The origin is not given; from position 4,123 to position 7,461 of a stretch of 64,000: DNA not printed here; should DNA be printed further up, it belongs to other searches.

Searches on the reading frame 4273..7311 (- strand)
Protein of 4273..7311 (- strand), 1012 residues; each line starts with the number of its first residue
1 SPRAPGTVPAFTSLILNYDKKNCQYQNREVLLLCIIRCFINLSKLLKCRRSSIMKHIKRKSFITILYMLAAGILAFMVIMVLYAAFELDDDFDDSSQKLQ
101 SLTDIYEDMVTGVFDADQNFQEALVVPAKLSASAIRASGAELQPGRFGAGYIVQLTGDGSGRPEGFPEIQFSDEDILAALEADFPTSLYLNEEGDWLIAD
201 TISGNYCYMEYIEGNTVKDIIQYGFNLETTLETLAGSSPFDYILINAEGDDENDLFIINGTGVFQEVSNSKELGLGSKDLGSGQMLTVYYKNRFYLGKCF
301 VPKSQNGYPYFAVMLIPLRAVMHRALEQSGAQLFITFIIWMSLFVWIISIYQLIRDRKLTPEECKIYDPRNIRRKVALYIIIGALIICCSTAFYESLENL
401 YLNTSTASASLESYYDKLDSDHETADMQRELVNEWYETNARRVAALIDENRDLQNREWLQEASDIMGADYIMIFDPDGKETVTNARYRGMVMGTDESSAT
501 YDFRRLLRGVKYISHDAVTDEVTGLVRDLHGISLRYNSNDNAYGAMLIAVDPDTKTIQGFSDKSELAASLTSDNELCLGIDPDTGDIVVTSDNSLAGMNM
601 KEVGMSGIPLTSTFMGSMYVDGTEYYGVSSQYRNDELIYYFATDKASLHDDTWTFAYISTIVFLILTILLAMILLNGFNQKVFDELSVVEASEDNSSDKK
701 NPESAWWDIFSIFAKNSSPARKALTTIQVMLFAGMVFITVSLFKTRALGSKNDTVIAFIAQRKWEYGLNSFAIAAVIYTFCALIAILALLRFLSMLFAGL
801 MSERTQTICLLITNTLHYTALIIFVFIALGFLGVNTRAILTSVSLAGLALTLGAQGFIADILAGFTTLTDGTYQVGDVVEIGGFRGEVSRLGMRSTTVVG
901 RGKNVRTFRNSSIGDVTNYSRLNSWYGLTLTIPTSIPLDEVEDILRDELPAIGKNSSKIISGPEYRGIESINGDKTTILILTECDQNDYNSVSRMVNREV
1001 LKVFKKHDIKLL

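Call 12: search_protein_families(library=pfam, proteins=[window:4273-7311:-], max_evalue=0.00001)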
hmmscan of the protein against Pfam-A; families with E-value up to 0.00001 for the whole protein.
window:4273-7311:- (1012 aa): 1 family
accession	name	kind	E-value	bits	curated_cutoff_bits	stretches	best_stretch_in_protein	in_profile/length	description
PF00924.24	MS_channel_2nd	-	7.8e-11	42.4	20.2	1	858-921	3-68/68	Mechanosensitive ion channel, beta-domain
